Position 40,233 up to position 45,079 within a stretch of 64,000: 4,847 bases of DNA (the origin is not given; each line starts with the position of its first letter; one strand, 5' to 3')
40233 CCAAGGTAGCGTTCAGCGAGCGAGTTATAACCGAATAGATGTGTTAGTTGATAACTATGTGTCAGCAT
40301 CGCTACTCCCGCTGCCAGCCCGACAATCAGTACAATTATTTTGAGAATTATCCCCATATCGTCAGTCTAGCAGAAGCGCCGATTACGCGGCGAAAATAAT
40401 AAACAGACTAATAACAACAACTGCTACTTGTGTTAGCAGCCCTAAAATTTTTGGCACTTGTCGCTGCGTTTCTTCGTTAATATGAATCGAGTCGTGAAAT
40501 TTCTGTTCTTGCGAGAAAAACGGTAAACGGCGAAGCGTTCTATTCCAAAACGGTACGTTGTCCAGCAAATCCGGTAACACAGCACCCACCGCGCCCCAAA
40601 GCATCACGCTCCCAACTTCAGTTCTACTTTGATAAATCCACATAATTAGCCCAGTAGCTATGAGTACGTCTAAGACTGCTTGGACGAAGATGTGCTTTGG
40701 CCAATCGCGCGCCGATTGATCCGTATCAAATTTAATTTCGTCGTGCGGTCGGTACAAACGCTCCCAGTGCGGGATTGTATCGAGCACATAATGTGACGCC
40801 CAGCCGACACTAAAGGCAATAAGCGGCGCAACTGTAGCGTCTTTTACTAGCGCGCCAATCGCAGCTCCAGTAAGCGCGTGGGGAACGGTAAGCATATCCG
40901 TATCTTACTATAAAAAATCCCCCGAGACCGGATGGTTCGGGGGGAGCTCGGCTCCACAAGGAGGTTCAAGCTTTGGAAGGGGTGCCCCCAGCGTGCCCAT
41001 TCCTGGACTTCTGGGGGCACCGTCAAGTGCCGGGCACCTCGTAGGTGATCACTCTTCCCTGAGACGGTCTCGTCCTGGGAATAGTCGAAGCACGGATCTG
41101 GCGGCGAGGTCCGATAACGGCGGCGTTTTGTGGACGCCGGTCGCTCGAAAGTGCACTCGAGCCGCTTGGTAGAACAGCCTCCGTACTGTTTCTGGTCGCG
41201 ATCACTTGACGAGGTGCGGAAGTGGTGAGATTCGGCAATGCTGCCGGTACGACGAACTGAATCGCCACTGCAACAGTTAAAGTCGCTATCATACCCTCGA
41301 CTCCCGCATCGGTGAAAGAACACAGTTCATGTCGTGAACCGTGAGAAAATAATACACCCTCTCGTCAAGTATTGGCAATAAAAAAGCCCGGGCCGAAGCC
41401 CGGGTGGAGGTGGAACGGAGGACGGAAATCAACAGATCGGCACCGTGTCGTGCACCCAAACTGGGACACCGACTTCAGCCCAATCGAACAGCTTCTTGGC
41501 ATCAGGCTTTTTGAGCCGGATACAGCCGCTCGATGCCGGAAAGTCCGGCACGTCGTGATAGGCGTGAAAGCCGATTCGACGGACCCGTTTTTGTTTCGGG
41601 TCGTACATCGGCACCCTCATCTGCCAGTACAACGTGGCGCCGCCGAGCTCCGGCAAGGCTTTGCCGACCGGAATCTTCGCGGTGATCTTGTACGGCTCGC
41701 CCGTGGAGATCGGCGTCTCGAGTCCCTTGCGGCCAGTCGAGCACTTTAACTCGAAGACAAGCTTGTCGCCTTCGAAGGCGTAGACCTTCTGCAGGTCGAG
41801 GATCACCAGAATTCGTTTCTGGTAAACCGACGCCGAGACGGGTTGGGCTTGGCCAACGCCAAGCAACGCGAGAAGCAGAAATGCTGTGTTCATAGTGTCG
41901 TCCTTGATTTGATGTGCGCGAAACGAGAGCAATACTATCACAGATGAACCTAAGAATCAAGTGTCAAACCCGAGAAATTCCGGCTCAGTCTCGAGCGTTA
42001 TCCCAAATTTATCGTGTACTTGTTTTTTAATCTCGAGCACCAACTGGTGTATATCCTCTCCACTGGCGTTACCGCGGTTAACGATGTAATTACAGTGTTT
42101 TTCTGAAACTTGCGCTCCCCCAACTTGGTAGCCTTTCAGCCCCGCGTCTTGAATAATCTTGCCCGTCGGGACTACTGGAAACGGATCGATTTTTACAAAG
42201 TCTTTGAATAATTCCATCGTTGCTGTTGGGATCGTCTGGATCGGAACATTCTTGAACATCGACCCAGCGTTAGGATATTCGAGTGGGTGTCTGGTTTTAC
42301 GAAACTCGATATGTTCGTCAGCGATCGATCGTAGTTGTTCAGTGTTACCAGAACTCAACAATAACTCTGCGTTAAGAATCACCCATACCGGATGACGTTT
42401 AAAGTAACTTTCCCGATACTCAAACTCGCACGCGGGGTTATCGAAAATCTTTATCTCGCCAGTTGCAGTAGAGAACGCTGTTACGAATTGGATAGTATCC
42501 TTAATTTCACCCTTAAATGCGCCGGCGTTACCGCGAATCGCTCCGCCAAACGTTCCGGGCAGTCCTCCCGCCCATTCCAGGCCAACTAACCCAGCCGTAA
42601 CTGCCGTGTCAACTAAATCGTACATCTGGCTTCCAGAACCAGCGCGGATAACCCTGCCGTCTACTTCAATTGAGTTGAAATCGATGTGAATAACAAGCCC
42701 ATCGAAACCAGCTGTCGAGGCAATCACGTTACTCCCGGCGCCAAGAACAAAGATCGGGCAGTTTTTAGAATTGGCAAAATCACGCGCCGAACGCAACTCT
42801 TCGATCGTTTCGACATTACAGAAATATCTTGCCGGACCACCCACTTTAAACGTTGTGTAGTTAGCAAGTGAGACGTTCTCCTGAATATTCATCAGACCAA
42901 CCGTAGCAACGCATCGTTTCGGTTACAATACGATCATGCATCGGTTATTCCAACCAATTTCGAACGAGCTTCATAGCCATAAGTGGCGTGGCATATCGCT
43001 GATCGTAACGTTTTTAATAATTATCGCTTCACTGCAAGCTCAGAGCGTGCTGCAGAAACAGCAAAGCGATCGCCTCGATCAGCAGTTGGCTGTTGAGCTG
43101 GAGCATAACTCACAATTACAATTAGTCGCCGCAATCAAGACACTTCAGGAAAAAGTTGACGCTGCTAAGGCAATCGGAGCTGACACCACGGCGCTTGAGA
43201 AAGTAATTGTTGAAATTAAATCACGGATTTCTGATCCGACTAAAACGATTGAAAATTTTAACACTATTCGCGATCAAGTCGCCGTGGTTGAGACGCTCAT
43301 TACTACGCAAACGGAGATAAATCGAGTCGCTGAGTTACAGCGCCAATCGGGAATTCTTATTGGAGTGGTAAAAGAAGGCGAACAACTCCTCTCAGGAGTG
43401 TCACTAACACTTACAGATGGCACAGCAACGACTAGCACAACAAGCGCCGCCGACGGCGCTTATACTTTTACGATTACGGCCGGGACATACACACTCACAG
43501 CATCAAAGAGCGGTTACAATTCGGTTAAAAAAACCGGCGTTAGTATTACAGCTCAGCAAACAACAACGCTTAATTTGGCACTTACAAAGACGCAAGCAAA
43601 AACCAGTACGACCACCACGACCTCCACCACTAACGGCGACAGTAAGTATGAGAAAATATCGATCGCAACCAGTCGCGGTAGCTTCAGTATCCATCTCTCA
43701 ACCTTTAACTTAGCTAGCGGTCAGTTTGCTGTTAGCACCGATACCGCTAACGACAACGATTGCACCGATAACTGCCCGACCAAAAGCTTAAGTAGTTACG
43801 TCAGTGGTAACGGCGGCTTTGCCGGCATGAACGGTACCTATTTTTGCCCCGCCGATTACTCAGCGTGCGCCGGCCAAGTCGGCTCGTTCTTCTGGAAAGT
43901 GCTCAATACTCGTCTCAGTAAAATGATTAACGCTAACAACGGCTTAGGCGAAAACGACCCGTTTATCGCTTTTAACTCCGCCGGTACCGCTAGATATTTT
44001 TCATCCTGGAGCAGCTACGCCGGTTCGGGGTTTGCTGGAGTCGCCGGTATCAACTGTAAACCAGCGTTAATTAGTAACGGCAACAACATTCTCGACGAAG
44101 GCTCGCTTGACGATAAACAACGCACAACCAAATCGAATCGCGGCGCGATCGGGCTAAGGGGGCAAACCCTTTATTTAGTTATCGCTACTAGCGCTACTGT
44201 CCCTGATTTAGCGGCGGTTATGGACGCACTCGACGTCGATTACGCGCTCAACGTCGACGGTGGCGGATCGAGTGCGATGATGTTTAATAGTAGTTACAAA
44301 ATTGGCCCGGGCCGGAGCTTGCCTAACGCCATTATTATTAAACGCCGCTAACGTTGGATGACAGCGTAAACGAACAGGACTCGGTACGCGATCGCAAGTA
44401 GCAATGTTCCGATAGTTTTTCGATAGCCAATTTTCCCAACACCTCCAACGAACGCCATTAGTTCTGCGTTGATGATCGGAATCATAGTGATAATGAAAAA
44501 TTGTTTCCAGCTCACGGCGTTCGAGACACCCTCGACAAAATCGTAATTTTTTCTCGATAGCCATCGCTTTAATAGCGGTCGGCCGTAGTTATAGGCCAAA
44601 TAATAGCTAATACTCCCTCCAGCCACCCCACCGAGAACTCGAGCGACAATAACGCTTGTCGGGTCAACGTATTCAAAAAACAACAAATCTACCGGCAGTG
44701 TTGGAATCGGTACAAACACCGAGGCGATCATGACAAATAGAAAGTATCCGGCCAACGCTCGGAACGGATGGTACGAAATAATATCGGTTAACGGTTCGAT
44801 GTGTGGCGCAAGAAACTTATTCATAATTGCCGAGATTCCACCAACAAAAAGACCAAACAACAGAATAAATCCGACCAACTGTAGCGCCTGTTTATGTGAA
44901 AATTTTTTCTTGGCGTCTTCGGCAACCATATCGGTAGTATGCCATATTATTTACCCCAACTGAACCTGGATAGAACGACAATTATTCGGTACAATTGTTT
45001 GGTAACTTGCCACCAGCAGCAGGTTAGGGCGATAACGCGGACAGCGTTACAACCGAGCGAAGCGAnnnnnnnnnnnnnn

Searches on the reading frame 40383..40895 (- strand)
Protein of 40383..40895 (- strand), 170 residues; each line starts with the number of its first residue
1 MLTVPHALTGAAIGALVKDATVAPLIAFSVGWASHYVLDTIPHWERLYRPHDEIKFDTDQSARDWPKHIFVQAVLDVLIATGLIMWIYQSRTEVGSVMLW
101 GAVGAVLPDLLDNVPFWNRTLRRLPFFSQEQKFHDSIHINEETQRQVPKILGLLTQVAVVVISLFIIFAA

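Call 22: search_protein_families(library=pfam, max_evalue=0.001, proteins=[window:40383-40895:-])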
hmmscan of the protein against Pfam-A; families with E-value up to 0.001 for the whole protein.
window:40383-40895:- (170 aa): 0 families

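Call 43: search_protein_families(library=pfam, max_evalue=5, proteins=[window:40383-40895:-])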
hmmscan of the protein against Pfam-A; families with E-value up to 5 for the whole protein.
window:40383-40895:- (170 aa): 3 families
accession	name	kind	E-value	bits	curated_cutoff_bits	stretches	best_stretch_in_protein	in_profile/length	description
PF04307.19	YdjM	-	0.0012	18.8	29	1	83-118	16-50/176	YdjM inner membrane protein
PF00882.24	Zn_dep_PLPC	-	0.0013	19.2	26.8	1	25-79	79-124/167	Zinc dependent phospholipase C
PF20546.3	DUF6760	-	0.023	15.2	27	1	25-47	16-37/89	Family of unknown function (DUF6760)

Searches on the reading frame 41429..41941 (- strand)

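Call 22: search_protein_families(library=pfam, max_evalue=0.001, proteins=[window:41429-41941:-])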
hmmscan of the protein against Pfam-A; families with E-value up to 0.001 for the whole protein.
window:41429-41941:- (170 aa): 1 family
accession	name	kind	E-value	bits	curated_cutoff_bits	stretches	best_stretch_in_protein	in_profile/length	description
PF03734.19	YkuD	-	2.3e-15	57.9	23.4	1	42-163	2-146/146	L,D-transpeptidase catalytic domain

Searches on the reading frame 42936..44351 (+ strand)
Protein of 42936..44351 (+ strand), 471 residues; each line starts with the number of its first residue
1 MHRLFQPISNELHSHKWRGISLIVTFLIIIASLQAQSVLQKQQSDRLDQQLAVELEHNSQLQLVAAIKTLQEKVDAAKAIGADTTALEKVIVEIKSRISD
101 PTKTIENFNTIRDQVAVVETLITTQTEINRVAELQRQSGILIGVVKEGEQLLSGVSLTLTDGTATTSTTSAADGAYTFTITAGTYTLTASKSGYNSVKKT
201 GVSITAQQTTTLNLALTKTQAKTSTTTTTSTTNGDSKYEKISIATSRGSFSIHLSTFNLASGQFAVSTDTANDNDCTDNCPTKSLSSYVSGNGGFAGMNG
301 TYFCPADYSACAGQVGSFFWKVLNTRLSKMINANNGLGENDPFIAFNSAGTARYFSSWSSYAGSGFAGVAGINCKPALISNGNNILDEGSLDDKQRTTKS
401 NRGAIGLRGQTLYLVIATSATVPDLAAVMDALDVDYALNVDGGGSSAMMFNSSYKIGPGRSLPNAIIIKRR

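Call 55: find_encoding_contigs(protein=window:42936-44351:+, flank=10000, max_places=8)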
Protein window:42936-44351:+ (471 aa): 23 contigs read that carry it; 8 places shown.
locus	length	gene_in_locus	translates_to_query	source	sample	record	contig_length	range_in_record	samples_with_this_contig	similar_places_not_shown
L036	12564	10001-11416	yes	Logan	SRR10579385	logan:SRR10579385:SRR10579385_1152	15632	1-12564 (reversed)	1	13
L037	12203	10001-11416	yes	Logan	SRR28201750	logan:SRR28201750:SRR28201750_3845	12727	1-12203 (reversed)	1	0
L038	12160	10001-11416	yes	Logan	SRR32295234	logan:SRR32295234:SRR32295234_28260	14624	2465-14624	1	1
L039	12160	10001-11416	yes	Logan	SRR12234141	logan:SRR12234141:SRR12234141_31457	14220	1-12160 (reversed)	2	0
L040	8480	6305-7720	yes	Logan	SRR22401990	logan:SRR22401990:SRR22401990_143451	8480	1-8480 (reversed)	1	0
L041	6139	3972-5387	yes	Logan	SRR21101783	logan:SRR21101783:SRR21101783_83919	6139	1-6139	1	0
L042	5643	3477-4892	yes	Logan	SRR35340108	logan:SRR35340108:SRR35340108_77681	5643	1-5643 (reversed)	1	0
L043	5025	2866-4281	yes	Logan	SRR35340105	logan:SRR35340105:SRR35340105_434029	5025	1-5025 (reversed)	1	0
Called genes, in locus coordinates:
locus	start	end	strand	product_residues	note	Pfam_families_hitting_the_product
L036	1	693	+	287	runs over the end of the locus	PF01149:Fapy_DNA_glyco, PF06831:H2TH, PF06827:zf-FPG_IleRS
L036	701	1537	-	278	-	-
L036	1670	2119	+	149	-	-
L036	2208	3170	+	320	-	PF00303:Thymidylat_synt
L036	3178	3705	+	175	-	PF00186:DHFR_1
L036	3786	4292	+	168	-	-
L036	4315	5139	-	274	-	PF00383:dCMP_cyt_deam_1, PF14437:MafB19-deam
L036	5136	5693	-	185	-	PF01467:CTP_transf_like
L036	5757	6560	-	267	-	PF00300:His_Phos_1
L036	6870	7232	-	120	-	-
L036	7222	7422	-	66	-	-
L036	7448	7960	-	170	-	-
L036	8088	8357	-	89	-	-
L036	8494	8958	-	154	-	PF03734:YkuD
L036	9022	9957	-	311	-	PF01565:FAD_binding_4, PF02873:MurB_C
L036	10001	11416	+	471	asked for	PF13620:CarboxypepD_reg, PF09992:NAGPA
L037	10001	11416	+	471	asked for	PF13620:CarboxypepD_reg, PF09992:NAGPA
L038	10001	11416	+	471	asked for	PF13620:CarboxypepD_reg, PF09992:NAGPA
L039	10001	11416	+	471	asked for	PF13620:CarboxypepD_reg, PF09992:NAGPA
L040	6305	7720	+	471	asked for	PF13620:CarboxypepD_reg, PF09992:NAGPA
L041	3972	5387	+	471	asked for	PF13620:CarboxypepD_reg, PF09992:NAGPA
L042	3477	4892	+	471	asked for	PF13620:CarboxypepD_reg, PF09992:NAGPA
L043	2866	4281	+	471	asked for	PF13620:CarboxypepD_reg, PF09992:NAGPA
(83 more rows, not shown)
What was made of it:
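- Tried and rejected: The pair 40383-40895 / 40847-41323 remains unresolved (calls 43, 55).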

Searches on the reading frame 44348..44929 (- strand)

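Call 43: search_protein_families(library=pfam, max_evalue=5, proteins=[window:44348-44929:-])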
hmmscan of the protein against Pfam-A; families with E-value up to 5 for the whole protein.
window:44348-44929:- (193 aa): 1 family
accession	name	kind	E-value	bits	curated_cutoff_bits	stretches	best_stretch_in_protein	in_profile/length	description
PF09335.16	VTT_dom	-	4.9e-10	40.4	33.9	1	89-190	15-120/123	VTT domain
